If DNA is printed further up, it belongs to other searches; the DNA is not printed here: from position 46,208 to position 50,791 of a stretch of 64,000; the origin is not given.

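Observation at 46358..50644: Giant double-activase / hydroxyacyl-CoA-dehydratase-like fusion resembling a fused PlsA-PlsR plasmalogen synthase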

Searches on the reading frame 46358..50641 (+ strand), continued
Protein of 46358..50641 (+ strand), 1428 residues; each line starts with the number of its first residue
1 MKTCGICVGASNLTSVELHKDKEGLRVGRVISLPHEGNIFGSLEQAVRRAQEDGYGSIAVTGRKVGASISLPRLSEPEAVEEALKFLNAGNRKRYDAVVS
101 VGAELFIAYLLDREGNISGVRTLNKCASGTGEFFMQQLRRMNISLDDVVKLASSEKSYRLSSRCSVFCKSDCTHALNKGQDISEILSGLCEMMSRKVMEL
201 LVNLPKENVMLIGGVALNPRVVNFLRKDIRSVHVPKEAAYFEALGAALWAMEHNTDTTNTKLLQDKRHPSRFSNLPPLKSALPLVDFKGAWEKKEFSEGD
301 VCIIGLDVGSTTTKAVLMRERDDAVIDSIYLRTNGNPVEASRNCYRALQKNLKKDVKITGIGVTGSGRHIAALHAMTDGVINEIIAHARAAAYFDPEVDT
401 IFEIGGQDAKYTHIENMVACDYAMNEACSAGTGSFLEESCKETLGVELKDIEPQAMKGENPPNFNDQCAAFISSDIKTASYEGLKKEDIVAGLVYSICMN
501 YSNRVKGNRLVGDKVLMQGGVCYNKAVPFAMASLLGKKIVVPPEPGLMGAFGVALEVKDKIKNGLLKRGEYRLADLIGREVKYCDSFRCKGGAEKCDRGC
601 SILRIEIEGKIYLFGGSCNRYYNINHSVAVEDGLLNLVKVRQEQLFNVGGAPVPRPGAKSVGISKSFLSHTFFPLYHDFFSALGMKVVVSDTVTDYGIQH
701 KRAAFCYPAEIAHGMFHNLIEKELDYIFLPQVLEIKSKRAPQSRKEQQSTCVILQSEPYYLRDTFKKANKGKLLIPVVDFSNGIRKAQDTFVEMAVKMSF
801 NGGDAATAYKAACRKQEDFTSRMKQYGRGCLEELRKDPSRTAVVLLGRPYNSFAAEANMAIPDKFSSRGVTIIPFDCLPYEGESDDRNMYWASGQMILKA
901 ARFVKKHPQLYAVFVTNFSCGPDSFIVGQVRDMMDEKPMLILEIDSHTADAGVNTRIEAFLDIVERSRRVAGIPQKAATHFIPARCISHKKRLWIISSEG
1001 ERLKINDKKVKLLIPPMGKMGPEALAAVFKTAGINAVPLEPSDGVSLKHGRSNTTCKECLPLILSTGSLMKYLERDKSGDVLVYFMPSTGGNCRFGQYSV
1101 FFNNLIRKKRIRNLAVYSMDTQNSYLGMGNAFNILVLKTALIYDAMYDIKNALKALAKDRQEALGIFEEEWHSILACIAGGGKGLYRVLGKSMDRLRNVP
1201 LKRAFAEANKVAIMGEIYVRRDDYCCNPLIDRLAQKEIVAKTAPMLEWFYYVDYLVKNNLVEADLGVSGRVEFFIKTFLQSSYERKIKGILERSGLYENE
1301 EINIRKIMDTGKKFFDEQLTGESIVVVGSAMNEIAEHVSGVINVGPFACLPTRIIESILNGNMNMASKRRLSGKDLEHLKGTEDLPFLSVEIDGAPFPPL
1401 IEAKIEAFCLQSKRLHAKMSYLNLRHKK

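Call 50: find_homologous_proteins(query=P0044, max_evalue=1e-10)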
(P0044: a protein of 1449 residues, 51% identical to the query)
Query P0044 (1449 aa): 7381 proteins with E <= 1e-10 among 8000 candidates; the best 120 are listed.
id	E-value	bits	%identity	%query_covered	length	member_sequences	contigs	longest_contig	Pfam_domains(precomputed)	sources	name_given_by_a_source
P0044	0.0e+0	3312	100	100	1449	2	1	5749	PF01869.27,PF09989.16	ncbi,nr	ncbi:MAG: activase [Deltaproteobacteria bacterium]|nr:activase [Deltaproteobacteria bacterium]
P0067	0.0e+0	2900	88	99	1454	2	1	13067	PF01869.27,PF02782.23,PF09989.16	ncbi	-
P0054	0.0e+0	2836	85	99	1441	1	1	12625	PF01869.27,PF02782.23,PF09989.16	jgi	jgi:predicted CoA-substrate-specific enzyme activase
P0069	0.0e+0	2403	72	99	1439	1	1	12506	PF01869.27,PF02782.23,PF09989.16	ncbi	-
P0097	0.0e+0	2398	72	99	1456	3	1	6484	PF01869.27,PF02782.23,PF09989.16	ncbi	-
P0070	0.0e+0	2396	71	99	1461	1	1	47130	PF01869.27,PF02782.23,PF09989.16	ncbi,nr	ncbi:MAG: activase [Proteobacteria bacterium]|nr:activase [Pseudomonadota bacterium]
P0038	0.0e+0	2292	69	99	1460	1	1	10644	PF01869.27,PF02782.23,PF09989.16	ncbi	-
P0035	0.0e+0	2261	68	99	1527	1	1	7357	PF01869.27,PF02782.23,PF09989.16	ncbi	-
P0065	0.0e+0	2254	67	99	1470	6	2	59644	PF01869.27,PF02782.23,PF09989.16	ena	-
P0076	0.0e+0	2226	68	99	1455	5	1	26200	PF01869.27,PF02782.23,PF09989.16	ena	-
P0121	0.0e+0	2225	69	99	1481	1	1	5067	PF01869.27,PF02782.23,PF09989.16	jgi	jgi:predicted CoA-substrate-specific enzyme activase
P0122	0.0e+0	2181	68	99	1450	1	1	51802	PF01869.27,PF02782.23,PF09989.16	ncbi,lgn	-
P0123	0.0e+0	2157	66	99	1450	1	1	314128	PF01869.27,PF02782.23,PF09989.16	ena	-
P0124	0.0e+0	2152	65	98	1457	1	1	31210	PF01869.27,PF09989.16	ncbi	-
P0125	0.0e+0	2087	65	99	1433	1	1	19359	PF01869.27,PF02782.23,PF09989.16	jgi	jgi:predicted CoA-substrate-specific enzyme activase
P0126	0.0e+0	2082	64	99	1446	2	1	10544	PF01869.27,PF02782.23,PF09989.16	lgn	-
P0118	0.0e+0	2080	64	99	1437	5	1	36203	PF01869.27,PF02782.23,PF09989.16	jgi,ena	-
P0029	0.0e+0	2070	63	99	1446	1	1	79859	PF01869.27,PF02782.23,PF09989.16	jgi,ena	jgi:predicted CoA-substrate-specific enzyme activase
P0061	0.0e+0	2054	64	99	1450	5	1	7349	PF01869.27,PF02782.23,PF09989.16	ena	-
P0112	0.0e+0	2035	63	99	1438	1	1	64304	PF01869.27,PF09989.16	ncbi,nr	ncbi:MAG: hypothetical protein JW913_14565 [Chitinispirillaceae bacterium]|nr:hypothetical protein [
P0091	0.0e+0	2029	62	98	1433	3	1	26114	PF01869.27,PF02782.23,PF09989.16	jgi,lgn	-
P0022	0.0e+0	2024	61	98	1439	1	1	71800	PF01869.27,PF02782.23,PF09989.16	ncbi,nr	ncbi:MAG: activase [Chitinivibrionales bacterium]|nr:activase [Chitinivibrionales bacterium]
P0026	0.0e+0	2020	62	99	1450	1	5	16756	PF01869.27,PF02782.23,PF09989.16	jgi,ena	jgi:CoA-substrate-specific enzyme activase, putative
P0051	0.0e+0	2015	62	99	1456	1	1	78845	PF01869.27,PF02782.23,PF09989.16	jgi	jgi:predicted CoA-substrate-specific enzyme activase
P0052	0.0e+0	2012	62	99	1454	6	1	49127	PF01869.27,PF02782.23,PF09989.16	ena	-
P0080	0.0e+0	2011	61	99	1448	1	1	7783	PF01869.27,PF02782.23,PF09989.16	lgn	-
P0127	0.0e+0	2009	60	99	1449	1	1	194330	PF01869.27,PF09989.16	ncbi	-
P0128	0.0e+0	2003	62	98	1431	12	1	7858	PF01869.27,PF02782.23,PF09989.16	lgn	-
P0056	0.0e+0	2002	61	99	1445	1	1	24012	PF01869.27,PF02782.23,PF09989.16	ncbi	-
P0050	0.0e+0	2001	61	98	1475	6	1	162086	PF01869.27,PF02782.23,PF09989.16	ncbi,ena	-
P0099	0.0e+0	2000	61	98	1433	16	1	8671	PF01869.27,PF02782.23,PF09989.16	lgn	-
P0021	0.0e+0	2000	61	99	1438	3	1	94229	PF01869.27,PF02782.23,PF09989.16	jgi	jgi:predicted CoA-substrate-specific enzyme activase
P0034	0.0e+0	1981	62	98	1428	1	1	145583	PF01869.27,PF02782.23,PF09989.16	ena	-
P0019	0.0e+0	1980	61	99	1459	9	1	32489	PF01869.27,PF02782.23,PF09989.16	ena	-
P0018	0.0e+0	1969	60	99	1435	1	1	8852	PF01869.27,PF02782.23,PF09989.16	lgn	-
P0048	0.0e+0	1960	59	99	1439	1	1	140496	PF01869.27,PF09989.16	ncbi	-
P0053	0.0e+0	1946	61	99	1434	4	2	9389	PF01869.27,PF02782.23,PF09989.16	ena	-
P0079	0.0e+0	1946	60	99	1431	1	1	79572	PF01869.27,PF02782.23,PF09989.16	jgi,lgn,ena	-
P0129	0.0e+0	1919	73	78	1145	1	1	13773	PF01869.27,PF09989.16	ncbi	ncbi:MAG: acyl-CoA dehydratase activase, partial [Pseudomonadota bacterium]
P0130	0.0e+0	1916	59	98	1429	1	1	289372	PF01869.27,PF02782.23,PF09989.16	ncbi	-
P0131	0.0e+0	1909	59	99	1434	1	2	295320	PF01869.27,PF02782.23,PF09989.16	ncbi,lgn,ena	-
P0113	0.0e+0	1909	58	99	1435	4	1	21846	PF01869.27,PF02782.23,PF09989.16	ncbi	-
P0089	0.0e+0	1905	58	99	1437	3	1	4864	PF01869.27,PF02782.23,PF09989.16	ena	-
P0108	0.0e+0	1888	57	98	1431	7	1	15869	PF01869.27,PF02782.23,PF09989.16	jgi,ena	-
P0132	0.0e+0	1882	58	98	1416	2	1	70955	PF01869.27,PF02782.23,PF09989.16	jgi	jgi:predicted CoA-substrate-specific enzyme activase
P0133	0.0e+0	1878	57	99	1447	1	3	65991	PF01869.27,PF02782.23,PF09989.16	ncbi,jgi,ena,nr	ncbi:MAG: acyl-CoA dehydratase activase [Chitinispirillia bacterium]|nr:acyl-CoA dehydratase activas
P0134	0.0e+0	1878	58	98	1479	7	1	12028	PF01869.27,PF02782.23,PF09989.16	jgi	-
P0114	0.0e+0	1870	57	98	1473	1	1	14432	PF01869.27,PF02782.23,PF09989.16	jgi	-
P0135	0.0e+0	1868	58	97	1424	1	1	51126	PF01869.27,PF02782.23,PF09989.16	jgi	jgi:predicted CoA-substrate-specific enzyme activase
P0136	0.0e+0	1867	55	53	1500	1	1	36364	PF01869.27,PF02782.23,PF09989.16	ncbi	-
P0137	0.0e+0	1865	57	98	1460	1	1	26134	PF01869.27,PF02782.23,PF09989.16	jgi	-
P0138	0.0e+0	1864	58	99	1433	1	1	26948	PF01869.27,PF02782.23,PF09989.16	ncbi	-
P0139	0.0e+0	1863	58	98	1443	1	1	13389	PF01869.27,PF09989.16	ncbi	-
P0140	0.0e+0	1861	57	99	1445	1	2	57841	PF01869.27,PF02782.23,PF09989.16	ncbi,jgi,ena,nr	ncbi:MAG: acyl-CoA dehydratase activase [Chitinispirillia bacterium]|nr:acyl-CoA dehydratase activas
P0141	0.0e+0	1861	57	98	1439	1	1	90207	PF01869.27,PF02782.23,PF09989.16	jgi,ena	-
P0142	0.0e+0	1860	57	99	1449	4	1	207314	PF01869.27,PF09989.16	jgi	jgi:predicted CoA-substrate-specific enzyme activase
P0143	0.0e+0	1858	57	99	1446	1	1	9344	PF01869.27,PF09989.16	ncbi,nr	ncbi:MAG TPA: acyl-CoA dehydratase activase [Chitinispirillaceae bacterium]|nr:acyl-CoA dehydratase 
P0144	0.0e+0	1858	57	98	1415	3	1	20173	PF01869.27,PF02782.23,PF09989.16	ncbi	ncbi:MAG: acyl-CoA dehydratase activase, partial [Chitinispirillaceae bacterium]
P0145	0.0e+0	1852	62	90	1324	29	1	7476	PF01869.27,PF02782.23,PF09989.16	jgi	jgi:predicted CoA-substrate-specific enzyme activase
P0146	0.0e+0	1847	57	98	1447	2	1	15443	PF01869.27,PF02782.23,PF09989.16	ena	-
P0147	0.0e+0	1846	57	99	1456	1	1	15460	PF01869.27,PF02782.23,PF09989.16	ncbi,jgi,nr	ncbi:MAG: acyl-CoA dehydratase activase [Chitinispirillales bacterium]|jgi:predicted CoA-substrate-s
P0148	0.0e+0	1846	57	98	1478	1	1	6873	PF01869.27,PF02782.23,PF09989.16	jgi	jgi:predicted CoA-substrate-specific enzyme activase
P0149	0.0e+0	1845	56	99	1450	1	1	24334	PF01869.27,PF09989.16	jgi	jgi:predicted CoA-substrate-specific enzyme activase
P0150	0.0e+0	1840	57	97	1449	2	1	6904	PF01869.27,PF02782.23,PF09989.16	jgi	jgi:predicted CoA-substrate-specific enzyme activase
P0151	0.0e+0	1840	57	98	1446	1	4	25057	PF01869.27,PF09989.16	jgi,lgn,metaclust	metaclust:\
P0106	0.0e+0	1839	55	99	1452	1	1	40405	PF01869.27,PF02782.23,PF09989.16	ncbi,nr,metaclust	ncbi:CoA-substrate-specific enzyme activase [Chitinispirillum alkaliphilum]|nr:CoA-substrate-specifi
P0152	0.0e+0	1838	56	98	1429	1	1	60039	PF01869.27,PF02782.23,PF09989.16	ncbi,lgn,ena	-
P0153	0.0e+0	1838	56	99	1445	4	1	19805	PF01869.27,PF02782.23,PF09989.16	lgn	-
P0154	0.0e+0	1837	57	97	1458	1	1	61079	PF01869.27,PF02782.23,PF09989.16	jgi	jgi:predicted CoA-substrate-specific enzyme activase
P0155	0.0e+0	1835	56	99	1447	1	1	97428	PF01869.27,PF09989.16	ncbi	-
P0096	0.0e+0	1833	56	98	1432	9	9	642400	PF01869.27,PF09989.16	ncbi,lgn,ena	-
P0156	0.0e+0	1829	57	97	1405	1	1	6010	PF01869.27,PF09989.16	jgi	jgi:predicted CoA-substrate-specific enzyme activase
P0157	0.0e+0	1827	57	98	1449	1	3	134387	PF01869.27,PF09989.16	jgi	jgi:predicted CoA-substrate-specific enzyme activase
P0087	0.0e+0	1826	56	98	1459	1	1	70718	PF01869.27,PF09989.16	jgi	jgi:predicted CoA-substrate-specific enzyme activase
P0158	0.0e+0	1824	57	98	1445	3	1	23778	PF01869.27,PF09989.16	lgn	-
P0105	0.0e+0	1819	56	98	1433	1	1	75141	PF01869.27,PF02782.23,PF09989.16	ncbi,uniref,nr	ncbi:acyl-CoA dehydratase activase [Chitinispirillales bacterium ANBcel5]|uniref:acyl-CoA dehydratas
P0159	0.0e+0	1811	57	97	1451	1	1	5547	PF01869.27,PF02782.23,PF09989.16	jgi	jgi:predicted CoA-substrate-specific enzyme activase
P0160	0.0e+0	1809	56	98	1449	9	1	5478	PF01869.27,PF02782.23,PF09989.16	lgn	-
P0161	0.0e+0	1805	57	99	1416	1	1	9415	PF01869.27,PF09989.16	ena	-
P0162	0.0e+0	1805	56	98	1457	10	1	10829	PF01869.27,PF09989.16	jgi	jgi:predicted CoA-substrate-specific enzyme activase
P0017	0.0e+0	1801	57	98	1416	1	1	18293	PF01869.27,PF02782.23,PF09989.16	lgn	-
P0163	0.0e+0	1799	55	99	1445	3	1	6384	PF01869.27,PF09989.16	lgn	-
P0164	0.0e+0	1797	56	98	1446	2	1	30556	PF01869.27,PF02782.23,PF09989.16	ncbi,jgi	jgi:predicted CoA-substrate-specific enzyme activase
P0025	0.0e+0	1795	55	99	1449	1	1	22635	PF01869.27,PF09989.16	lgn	-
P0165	0.0e+0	1792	56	98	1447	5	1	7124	PF01869.27,PF02782.23,PF09989.16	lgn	-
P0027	0.0e+0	1790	56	99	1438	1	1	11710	PF01869.27,PF09989.16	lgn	-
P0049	0.0e+0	1787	56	99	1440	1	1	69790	PF01869.27,PF02782.23,PF09989.16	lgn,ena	-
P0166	0.0e+0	1787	55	98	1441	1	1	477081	PF01869.27,PF02782.23,PF09989.16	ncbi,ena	-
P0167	0.0e+0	1787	55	99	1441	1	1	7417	PF01869.27,PF09989.16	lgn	-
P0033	0.0e+0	1784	56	98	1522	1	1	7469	PF01869.27,PF02782.23,PF09989.16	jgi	jgi:predicted CoA-substrate-specific enzyme activase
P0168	0.0e+0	1783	56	98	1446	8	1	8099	PF01869.27,PF02782.23,PF09989.16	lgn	-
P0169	0.0e+0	1780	55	98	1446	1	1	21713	PF01869.27,PF09989.16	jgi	jgi:predicted CoA-substrate-specific enzyme activase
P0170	0.0e+0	1778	56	98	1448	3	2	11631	PF01869.27,PF02782.23,PF09989.16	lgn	-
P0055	0.0e+0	1775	56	98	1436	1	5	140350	PF01869.27,PF09989.16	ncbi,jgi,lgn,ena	jgi:predicted CoA-substrate-specific enzyme activase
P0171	0.0e+0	1774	55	98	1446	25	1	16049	PF01869.27,PF02782.23,PF09989.16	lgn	-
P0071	0.0e+0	1769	55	98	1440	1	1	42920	PF01869.27,PF02782.23,PF09989.16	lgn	-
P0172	0.0e+0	1767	55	98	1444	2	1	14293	PF01869.27,PF22521.3,PF02782.23,PF09989.16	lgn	-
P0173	0.0e+0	1765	58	98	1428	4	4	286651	PF01869.27,PF06050.20,PF02782.23,PF09989.16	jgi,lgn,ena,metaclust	jgi:predicted CoA-substrate-specific enzyme activase|metaclust:\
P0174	0.0e+0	1764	55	98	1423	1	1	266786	PF01869.27,PF09989.16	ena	-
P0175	0.0e+0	1764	55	98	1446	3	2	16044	PF01869.27,PF02782.23,PF09989.16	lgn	-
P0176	0.0e+0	1764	55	98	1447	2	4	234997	PF01869.27,PF02782.23,PF09989.16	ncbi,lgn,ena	-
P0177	0.0e+0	1761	57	98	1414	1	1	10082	PF01869.27,PF09989.16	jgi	jgi:predicted CoA-substrate-specific enzyme activase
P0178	0.0e+0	1750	53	99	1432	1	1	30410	PF01869.27,PF09989.16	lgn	-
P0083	0.0e+0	1745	54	99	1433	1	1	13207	PF01869.27,PF09989.16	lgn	-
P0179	0.0e+0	1743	55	99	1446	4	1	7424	PF01869.27,PF02782.23,PF09989.16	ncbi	-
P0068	0.0e+0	1740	57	95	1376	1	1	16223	PF01869.27,PF02782.23,PF09989.16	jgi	jgi:predicted CoA-substrate-specific enzyme activase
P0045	0.0e+0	1735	55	98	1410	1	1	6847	PF01869.27,PF02782.23,PF09989.16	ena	-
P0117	0.0e+0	1734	55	99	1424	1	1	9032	PF01869.27,PF09989.16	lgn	-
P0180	0.0e+0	1727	55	99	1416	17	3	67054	PF01869.27,PF09989.16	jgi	-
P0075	0.0e+0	1726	55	98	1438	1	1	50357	PF01869.27,PF09989.16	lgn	-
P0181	0.0e+0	1725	55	99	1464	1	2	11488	PF01869.27,PF02782.23,PF09989.16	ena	-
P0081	0.0e+0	1724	53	100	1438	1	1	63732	PF01869.27,PF09989.16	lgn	-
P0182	0.0e+0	1722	53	99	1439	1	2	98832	PF01869.27,PF09989.16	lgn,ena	-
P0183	0.0e+0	1722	54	99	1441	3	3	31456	PF01869.27,PF02782.23,PF09989.16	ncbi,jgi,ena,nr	ncbi:MAG TPA: acyl-CoA dehydratase activase [Fibrobacteria bacterium]|nr:acyl-CoA dehydratase activa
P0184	0.0e+0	1722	54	99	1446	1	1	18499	PF01869.27,PF02782.23,PF09989.16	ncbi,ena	-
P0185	0.0e+0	1721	54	99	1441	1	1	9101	PF01869.27,PF02782.23,PF09989.16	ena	-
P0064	0.0e+0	1721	54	99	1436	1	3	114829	PF01869.27,PF02782.23,PF09989.16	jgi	jgi:predicted CoA-substrate-specific enzyme activase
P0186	0.0e+0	1718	54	99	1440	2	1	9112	PF01869.27,PF09989.16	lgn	-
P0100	0.0e+0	1711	54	98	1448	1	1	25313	PF01869.27,PF02782.23,PF09989.16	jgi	-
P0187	0.0e+0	1709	54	98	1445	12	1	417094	PF01869.27,PF02782.23,PF09989.16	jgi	-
